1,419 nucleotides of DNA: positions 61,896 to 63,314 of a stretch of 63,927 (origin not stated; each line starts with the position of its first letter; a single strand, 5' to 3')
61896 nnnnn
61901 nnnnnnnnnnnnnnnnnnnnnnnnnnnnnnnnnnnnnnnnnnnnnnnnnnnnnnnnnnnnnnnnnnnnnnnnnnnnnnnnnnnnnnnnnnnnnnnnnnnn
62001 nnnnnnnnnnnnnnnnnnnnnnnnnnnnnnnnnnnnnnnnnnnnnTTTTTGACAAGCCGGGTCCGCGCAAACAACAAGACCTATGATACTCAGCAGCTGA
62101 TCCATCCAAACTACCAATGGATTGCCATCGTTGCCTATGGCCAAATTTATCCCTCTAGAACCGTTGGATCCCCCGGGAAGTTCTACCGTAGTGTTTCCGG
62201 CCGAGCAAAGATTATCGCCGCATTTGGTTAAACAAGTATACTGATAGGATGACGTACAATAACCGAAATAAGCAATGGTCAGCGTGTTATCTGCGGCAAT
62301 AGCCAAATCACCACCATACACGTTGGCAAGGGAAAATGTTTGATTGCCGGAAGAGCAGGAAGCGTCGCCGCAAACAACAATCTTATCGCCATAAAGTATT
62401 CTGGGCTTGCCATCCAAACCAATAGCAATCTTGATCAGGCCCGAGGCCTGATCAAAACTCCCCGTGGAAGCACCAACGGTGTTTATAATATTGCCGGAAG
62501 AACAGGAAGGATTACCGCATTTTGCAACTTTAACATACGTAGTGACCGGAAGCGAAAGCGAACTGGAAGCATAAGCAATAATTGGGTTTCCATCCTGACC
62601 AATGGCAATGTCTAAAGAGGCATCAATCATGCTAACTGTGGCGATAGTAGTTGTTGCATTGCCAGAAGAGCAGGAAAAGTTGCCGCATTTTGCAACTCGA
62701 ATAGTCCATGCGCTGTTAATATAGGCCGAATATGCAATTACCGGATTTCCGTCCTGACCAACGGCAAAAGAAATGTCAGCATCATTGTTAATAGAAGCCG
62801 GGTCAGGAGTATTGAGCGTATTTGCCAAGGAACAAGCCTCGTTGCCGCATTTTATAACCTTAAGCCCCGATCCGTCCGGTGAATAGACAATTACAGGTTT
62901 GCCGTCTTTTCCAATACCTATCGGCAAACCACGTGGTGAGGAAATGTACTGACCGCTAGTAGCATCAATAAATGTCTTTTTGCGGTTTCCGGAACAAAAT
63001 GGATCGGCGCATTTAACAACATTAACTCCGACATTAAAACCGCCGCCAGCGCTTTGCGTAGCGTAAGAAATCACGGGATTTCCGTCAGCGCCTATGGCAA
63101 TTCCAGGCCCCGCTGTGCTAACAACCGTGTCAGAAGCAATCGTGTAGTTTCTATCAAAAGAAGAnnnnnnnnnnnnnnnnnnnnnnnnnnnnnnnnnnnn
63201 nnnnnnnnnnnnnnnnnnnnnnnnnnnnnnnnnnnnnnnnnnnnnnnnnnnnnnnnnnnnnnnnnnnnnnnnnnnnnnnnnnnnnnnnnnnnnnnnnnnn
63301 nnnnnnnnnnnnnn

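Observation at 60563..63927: Large C-x4-C repeat (propeller-like) protein translationally coupled to three minor-pilin-like genes: candidate pilus-tip adhesin analogous to PilY1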

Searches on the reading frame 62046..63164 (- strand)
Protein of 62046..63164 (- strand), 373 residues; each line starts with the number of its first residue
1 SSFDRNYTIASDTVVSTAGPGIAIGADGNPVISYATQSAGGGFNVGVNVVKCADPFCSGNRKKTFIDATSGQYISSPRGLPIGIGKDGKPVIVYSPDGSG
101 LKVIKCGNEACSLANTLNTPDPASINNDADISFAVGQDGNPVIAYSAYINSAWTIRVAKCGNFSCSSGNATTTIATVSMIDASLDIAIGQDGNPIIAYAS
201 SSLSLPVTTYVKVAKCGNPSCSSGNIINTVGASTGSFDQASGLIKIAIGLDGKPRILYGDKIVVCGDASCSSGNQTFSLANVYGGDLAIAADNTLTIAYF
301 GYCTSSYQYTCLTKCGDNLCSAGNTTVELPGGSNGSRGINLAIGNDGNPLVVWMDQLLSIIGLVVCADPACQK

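Call 28: find_related_loci(query=A2, collection=genome_contigs, flank=10000)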
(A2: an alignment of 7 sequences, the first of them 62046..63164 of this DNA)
Query A2 (373 aa) in genome_contigs; peptide patterns used: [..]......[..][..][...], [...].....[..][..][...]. (x = any residue, [..] = any of these).
97 stretches matched a pattern; 72 encode a relative of the query (tblastn E <= 1e-3); 68 distinct loci.
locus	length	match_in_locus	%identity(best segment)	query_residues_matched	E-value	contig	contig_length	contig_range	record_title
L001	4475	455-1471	39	22-371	1e-49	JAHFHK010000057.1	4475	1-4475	MAG: Candidatus Uhrbacteria bacterium isolate nzgw337 NODE_71808_length_4476_cov_3.557061, whole genome shotgun sequence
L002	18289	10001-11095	36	13-373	9e-47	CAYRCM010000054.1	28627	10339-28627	MAG TPA_asm: uncultured Myxococcales bacterium isolate binchicken_co66_105 genome assembly, contig: NODE_2721_length_286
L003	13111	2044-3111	37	22-371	3e-46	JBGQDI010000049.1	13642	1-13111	MAG: Nitrospirota bacterium isolate OBJ2_061818_110_2 k141_1946969_length_13642_cov_10.0000, whole genome shotgun sequen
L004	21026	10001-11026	37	13-371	3e-46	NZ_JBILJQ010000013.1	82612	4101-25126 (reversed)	MAG: Aquimonas sp. isolate ME2017-06-17_3300042311_group7_bin143 Rohwer_bin2496_scaffold_79_c1, whole genome shotgun seq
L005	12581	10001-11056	37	22-372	2e-45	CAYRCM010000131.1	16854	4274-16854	MAG TPA_asm: uncultured Myxococcales bacterium isolate binchicken_co66_105 genome assembly, contig: NODE_5373_length_168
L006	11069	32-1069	36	22-373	2e-44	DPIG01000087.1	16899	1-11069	MAG TPA_asm: Candidatus Omnitrophota bacterium isolate UBA10147 contig_8538, whole genome shotgun sequence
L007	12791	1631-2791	40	13-371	6e-44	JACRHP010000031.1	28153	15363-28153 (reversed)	MAG: Candidatus Omnitrophota bacterium isolate NC_groundwater_1780_Pr3_B-0.1um_53_71 SR-2_scaffold_141_1174177, whole ge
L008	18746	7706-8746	36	22-371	1e-43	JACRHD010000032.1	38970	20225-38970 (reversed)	MAG: Nitrospirae bacterium isolate NC_groundwater_1768_Pr3_B-0.1um_50_19 SR-2_scaffold_141_1424547, whole genome shotgun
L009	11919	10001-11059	37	13-371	1e-42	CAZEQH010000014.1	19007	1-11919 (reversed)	MAG TPA_asm: uncultured Candidatus Saccharibacteria bacterium isolate binchicken_co151_87 genome assembly, contig: NODE_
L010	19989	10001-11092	33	20-373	3e-42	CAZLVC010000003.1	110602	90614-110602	MAG TPA_asm: uncultured Candidatus Peribacteria bacterium isolate SRP150892_co2_147 genome assembly, contig: NODE_151_le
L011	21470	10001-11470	33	22-373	3e-41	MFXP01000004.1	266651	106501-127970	MAG: Candidatus Peribacteria bacterium RIFCSPHIGHO2_01_FULL_51_35 rifcsphigho2_01_scaffold_2595, whole genome shotgun se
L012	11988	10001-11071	35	22-371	7e-41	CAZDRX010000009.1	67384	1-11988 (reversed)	MAG TPA_asm: uncultured Candidatus Peribacteria bacterium isolate SRP178908_co1_56 genome assembly, contig: NODE_201_len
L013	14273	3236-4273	35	1-372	2e-40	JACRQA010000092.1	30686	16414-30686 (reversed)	MAG: Nitrospirae bacterium isolate NC_groundwater_2001_Pr3_S-0.65um_47_4 SR2-18-Sp65_coassembly_scaffold_162158, whole g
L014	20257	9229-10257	36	9-372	2e-40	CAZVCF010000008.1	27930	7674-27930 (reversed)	MAG TPA_asm: uncultured Gammaproteobacteria bacterium isolate binchicken_co38_723 genome assembly, contig: NODE_3497_len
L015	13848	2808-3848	38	7-371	3e-40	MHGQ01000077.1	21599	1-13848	MAG: Omnitrophica WOR_2 bacterium RIFCSPHIGHO2_02_FULL_50_17 rifcsphigho2_02_scaffold_9094, whole genome shotgun sequenc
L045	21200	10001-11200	33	14-371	2e-30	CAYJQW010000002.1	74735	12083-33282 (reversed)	MAG TPA_asm: uncultured Candidatus Saccharibacteria bacterium isolate ERP125453_co1_258 genome assembly, contig: NODE_19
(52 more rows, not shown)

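Call 32: predict_structure(alignment_id=A1)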
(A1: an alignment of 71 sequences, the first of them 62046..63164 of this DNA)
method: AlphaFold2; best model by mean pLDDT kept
length: 373 residues; sequences in the alignment: 71
mean_pLDDT: 89.5   pTM: 0.90
mean pLDDT of the five models: 89.5, 89.4, 88.5, 88.5, 88.3
residues with pLDDT >= 90: 257; 70-90: 83; 50-70: 30; < 50: 3
segments of 3 or more residues with pLDDT < 50: none
pLDDT, mean of each block of 10 residues (from residue 1): 57 75 96 87 86 93 89 68 95 90 96 94 84 96 94 95 96 91 91 97 89 98 98 73 87 95 97 95 93 94 89 93 92 86 93 91 86 70
secondary structure, 60 per line:
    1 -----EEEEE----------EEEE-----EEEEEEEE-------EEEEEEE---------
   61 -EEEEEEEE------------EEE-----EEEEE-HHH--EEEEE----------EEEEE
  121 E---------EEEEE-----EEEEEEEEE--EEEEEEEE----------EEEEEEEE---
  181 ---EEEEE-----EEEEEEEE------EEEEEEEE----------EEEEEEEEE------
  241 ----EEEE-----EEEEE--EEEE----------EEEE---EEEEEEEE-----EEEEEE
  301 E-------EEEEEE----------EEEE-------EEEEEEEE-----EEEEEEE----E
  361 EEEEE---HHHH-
elements in order: E6-10 E21-24 E30-37 E45-51 E62-69 E82-84 E90-94 E101-105 E116-121 E131-135 E141-149 E152-159 E170-177 E184-188 E194-201 E208-215 E226-234 E245-248 E254-258 E261-264 E275-278 E282-289 E295-301 E309-314 E325-328 E336-343 E349-355 E360-365 H369-372

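Call 39: fold_search(model_id=the predicted structure, library=pdb)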
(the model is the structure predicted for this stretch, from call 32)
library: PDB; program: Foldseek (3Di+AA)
matches with E <= 10: 929; with E <= 0.001: 299
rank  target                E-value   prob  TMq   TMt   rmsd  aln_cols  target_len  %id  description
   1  8q7u                  5.4e-09  1.00  0.61  0.64   5.9       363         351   11  Photorhabdus laumondii lectin PLL in complex with alpha-methyl-fucoside (released 2025-03-05)
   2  6rg2_B                6.8e-09  1.00  0.57  0.61   8.0       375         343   13  Photorhabdus laumondii lectin PLL2 in complex with 3-O-methyl-D-glucose (released 2020-07-01)
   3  8q83_C                7.5e-09  1.00  0.62  0.67   5.2       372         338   12  Photorhabdus laumondii lectin PLL5 in complex with alpha-methyl-fucoside (released 2025-03-05)
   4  5mxg_A                9.1e-09  1.00  0.54  0.58   8.0       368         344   14  Photorhabdus asymbiotica lectin (PHL) in complex with blood group H trisaccharide (released 2017-08-09)
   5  6flu_A                1.3e-08  1.00  0.56  0.59   8.9       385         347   14  Photorhabdus asymbiotica lectin (PHL) in complex with synthetic C-fucoside (released 2019-02-06)
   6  6rfz                  1.3e-08  1.00  0.56  0.61   8.9       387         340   13  Photorhabdus laumondii lectin PLL2 in complex with D-glucose (released 2020-07-01)
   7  6fhx_A                1.6e-08  1.00  0.56  0.60   8.4       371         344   13  Photorhabdus asymbiotica lectin (PHL) in complex with synthetic C-fucoside (released 2019-01-30)
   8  6rgr                  1.6e-08  1.00  0.54  0.58   8.1       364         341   13  Photorhabdus asymbiotica lectin PHL in complex with L-rhamnose (released 2020-07-01)
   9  8q83_D                1.7e-08  1.00  0.65  0.70   5.0       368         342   12  Photorhabdus laumondii lectin PLL5 in complex with alpha-methyl-fucoside (released 2025-03-05)
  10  5c9l                  2.0e-08  1.00  0.61  0.63   5.5       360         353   10  Crystal structure of native PLL lectin from Photorhabdus luminescens at 1.65 A resolution (released 2016-10-19)
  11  5c9o                  2.4e-08  1.00  0.60  0.63   5.5       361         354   10  Crystal structure of recombinant PLL lectin from Photorhabdus luminescens at 1.5 A resolution (released 2016-10-19)
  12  8q83_B                2.5e-08  1.00  0.62  0.67   6.8       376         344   12  Photorhabdus laumondii lectin PLL5 in complex with alpha-methyl-fucoside (released 2025-03-05)
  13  6rgg_B                2.9e-08  1.00  0.55  0.59   7.5       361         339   12  Photorhabdus laumondii lectin PLL2 in complex with O-methylated PGL-1-derived disaccharide (released 2020-07-01)
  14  6rg2_A                3.2e-08  1.00  0.56  0.60   8.1       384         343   13  Photorhabdus laumondii lectin PLL2 in complex with 3-O-methyl-D-glucose (released 2020-07-01)
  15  5mxf                  3.2e-08  1.00  0.55  0.59   8.7       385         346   14  Photorhabdus asymbiotica lectin (PHL) in complex with alpha-methyl fucoside (released 2017-08-09)
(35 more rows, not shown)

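Call 41: search_protein_families(library=ncbifam, proteins=[L045:9551-11209:+, window:62046-63164:-], max_evalue=0.01)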
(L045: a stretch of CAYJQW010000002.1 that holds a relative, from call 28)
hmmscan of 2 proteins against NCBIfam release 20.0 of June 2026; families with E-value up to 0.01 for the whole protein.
L045:9551-11209:+ (553 aa): 3 families
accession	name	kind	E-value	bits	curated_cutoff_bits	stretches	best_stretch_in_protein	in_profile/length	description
TIGR02523.1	type_IV_pilV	equivalog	0.00015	22.3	52.2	1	29-83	2-56/139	type IV pilus modification protein PilV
TIGR02532.1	IV_pilin_GFxxxE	domain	0.0013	18.4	16.3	1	29-50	2-23/24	prepilin-type N-terminal cleavage/methylation domain-containing protein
NF006453.0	PRK08808.1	equivalog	0.0018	17.3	295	1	25-84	3-55/211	type II secretion system protein J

window:62046-63164:- (373 aa): 1 family
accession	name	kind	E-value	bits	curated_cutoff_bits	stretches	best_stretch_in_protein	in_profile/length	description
NF052348.1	beta_propeller_lectin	domain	0.00044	19.4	200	1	83-201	110-228/337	beta propeller lectin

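Call 61: search_protein_representatives(protein=window:62046-63164:-)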
Query: 373 residues. Proteins with E-value up to 0.001 (for the whole library): 3094; up to 1e-10: 2133; up to 1e-30: 515. The best 150 are listed.
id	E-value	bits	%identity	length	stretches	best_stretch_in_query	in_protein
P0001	9.7e-250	844.2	84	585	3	1-373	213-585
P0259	1.5e-98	346.7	33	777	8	9-199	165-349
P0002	6.8e-94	331.4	45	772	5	82-231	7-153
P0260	1.1e-92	327.4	34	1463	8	21-328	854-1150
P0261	1.3e-89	317.3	35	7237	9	9-227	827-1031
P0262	5.4e-89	315.2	39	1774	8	82-261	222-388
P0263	7.2e-88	311.5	39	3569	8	19-222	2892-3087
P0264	6.8e-83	295.2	40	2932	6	71-229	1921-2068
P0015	8.3e-81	288.3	44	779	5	82-241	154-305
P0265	1.5e-79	284.2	42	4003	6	94-202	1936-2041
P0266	2.5e-79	283.4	37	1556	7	21-233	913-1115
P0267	7.4e-78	278.6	36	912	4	48-264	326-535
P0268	9.7e-74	265.0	40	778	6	82-225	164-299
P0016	4.9e-73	262.7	43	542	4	20-230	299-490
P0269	1.9e-72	260.8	35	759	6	84-238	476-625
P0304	5.5e-54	200.0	45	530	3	82-238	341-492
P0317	1.8e-49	185.2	40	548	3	80-236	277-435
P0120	2.2e-44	168.5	46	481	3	82-231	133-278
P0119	9.5e-44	166.3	43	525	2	12-223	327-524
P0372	3.8e-43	164.3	43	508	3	87-230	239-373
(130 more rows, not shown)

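Call 64: find_encoding_contigs(protein=P0304, flank=8000, max_places=2)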
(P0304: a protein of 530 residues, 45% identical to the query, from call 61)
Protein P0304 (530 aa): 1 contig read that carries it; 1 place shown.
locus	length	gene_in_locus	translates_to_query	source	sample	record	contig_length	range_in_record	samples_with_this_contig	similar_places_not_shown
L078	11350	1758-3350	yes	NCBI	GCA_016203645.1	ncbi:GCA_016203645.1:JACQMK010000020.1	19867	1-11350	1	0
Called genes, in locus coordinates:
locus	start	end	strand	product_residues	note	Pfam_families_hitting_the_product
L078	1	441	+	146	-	PF00437:T2SSE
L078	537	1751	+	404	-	PF28597:T2SSF_N, PF00482:T2SSF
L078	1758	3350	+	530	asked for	PF07963:N_methyl (weak), PF09151:DUF1936 (faint)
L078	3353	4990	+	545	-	-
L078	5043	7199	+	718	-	-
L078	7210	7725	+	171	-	-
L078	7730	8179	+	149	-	-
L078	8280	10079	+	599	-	-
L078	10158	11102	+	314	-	PF13177:DNA_pol3_delta2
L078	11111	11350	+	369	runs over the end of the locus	PF02012:BNR (faint), PF15902:Sortilin-Vps10 (weak)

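Call 76: find_encoding_contigs(protein=P0372, flank=8000, max_places=1)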
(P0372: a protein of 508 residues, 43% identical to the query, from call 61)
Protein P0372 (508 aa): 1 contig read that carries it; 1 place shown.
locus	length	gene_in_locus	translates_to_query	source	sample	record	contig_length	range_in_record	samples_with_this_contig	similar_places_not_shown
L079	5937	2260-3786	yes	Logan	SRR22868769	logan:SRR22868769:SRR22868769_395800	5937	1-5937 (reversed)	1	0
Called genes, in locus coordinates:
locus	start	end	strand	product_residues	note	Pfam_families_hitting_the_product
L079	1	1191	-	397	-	?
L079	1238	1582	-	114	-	PF05635:23S_rRNA_IVP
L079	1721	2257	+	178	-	PF07963:N_methyl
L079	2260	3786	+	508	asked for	PF09151:DUF1936 (faint)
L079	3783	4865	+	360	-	-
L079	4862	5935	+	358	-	?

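Call 79: search_solved_structures(query=A1, max_evalue=1)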
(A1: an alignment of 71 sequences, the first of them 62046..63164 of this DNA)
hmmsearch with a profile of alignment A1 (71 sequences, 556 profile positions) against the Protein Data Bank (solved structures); distinct sequences matched with E-value up to 1: 4.
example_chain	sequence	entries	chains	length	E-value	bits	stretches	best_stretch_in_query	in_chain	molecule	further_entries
4la9_A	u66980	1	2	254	0.19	13.5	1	12-172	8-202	Glutamine ABC transporter permease and substrate binding protein protein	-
4kpt_A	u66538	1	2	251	0.25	13.1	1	15-172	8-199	Glutamine ABC transporter permease and substrate binding protein protein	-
6az3_p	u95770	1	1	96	0.52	12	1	172-191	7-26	60S ribosomal protein L44, putative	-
3jcs_n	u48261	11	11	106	0.58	11.9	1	172-191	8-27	ribosomal protein L44e | eL42 | Putative 60S ribosomal protein L44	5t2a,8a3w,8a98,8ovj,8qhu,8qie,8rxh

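Call 84: find_related_loci(query=A2, collection=metagenome_contigs, flank=10000)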
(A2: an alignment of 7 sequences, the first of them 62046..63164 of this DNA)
Query A2 (373 aa) in metagenome_contigs; peptide patterns used: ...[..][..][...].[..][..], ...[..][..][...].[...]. (x = any residue, [..] = any of these).
320 stretches matched a pattern; 114 encode a relative of the query (tblastn E <= 1e-3); the best 80 are kept; 78 distinct loci.
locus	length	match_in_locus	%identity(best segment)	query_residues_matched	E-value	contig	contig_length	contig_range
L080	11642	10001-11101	38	13-372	1e-51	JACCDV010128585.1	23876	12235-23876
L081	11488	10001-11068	37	22-372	5e-50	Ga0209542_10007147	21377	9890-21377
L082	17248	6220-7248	38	22-371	1e-47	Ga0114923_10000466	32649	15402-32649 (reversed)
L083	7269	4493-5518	38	22-373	4e-47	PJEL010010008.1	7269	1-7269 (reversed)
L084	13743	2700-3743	36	22-371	3e-47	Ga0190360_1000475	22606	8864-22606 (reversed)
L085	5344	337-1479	35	22-371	8e-46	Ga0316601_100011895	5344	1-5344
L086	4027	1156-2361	38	22-372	6e-45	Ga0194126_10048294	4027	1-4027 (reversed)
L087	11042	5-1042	36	22-373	2e-44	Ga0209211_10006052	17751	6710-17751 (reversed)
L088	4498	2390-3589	41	5-371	5e-44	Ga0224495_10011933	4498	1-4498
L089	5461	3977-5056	37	22-373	1e-43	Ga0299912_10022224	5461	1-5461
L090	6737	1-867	38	22-372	2e-43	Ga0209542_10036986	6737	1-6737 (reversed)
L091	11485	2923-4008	35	22-371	2e-43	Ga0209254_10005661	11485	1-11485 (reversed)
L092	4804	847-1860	36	22-372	4e-43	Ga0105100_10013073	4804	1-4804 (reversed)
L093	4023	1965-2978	36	22-372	7e-43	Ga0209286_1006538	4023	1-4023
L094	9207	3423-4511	34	1-371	1e-42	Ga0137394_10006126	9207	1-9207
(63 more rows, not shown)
